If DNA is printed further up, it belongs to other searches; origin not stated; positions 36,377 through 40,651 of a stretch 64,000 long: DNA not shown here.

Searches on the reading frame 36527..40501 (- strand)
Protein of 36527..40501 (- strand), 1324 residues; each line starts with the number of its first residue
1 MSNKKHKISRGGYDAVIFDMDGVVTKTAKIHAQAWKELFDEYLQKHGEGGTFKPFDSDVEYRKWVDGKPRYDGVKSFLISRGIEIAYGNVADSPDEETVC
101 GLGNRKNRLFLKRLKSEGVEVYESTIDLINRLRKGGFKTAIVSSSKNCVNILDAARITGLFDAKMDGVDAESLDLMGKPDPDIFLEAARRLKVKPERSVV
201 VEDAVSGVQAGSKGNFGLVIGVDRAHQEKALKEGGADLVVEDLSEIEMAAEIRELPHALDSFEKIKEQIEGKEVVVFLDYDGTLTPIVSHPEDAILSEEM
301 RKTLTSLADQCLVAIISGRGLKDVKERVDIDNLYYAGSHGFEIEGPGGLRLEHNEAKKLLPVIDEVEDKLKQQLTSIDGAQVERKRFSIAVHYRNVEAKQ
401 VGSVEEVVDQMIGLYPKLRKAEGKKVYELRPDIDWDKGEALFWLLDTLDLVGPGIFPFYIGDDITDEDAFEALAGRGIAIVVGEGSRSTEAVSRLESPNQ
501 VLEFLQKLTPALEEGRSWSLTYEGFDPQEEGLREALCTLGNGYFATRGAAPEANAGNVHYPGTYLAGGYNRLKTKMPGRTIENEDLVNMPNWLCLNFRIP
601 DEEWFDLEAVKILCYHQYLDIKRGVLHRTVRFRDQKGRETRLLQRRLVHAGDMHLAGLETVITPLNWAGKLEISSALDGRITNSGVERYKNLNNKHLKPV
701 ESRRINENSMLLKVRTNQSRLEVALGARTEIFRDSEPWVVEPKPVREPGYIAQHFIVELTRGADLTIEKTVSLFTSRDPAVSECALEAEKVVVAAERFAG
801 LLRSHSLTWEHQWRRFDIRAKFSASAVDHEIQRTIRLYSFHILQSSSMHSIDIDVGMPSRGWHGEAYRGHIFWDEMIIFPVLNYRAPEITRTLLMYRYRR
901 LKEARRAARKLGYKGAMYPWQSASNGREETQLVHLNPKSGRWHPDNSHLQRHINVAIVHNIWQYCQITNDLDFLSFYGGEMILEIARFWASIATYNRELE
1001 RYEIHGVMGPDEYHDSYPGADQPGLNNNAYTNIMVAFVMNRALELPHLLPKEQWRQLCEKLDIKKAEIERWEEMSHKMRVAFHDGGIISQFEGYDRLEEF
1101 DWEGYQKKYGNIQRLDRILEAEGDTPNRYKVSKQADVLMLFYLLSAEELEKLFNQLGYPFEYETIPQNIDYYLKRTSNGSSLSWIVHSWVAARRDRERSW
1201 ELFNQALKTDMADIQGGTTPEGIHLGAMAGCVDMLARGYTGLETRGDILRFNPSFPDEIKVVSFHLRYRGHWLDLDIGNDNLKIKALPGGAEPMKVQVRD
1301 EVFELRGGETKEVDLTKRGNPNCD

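Call 75: search_protein_families(library=pfam, proteins=[window:36527-40501:-], max_evalue=0.00001)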
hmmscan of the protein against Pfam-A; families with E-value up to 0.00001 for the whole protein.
window:36527-40501:- (1324 aa): 6 families
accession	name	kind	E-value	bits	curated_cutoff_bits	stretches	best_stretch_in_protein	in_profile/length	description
PF03632.21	Glyco_hydro_65m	-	2.7e-125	418.6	27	1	839-1232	4-370/371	Glycosyl hydrolase family 65 central catalytic domain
PF03636.21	Glyco_hydro_65N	-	9.3e-72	241.9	26.6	1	521-777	1-233/233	Glycosyl hydrolase family 65, N-terminal domain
PF02358.22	Trehalose_PPase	-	1.2e-56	191.9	27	1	277-492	1-228/235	Trehalose-phosphatase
PF00702.32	Hydrolase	-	2e-25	90.7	26.4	1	13-212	1-188/191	haloacid dehalogenase-like hydrolase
PF13419.12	HAD_2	-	5.8e-17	62.8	23.8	1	16-214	1-171/178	Haloacid dehalogenase-like hydrolase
PF03633.20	Glyco_hydro_65C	-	1.1e-15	57.6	22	1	1242-1305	1-62/62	Glycosyl hydrolase family 65, C-terminal domain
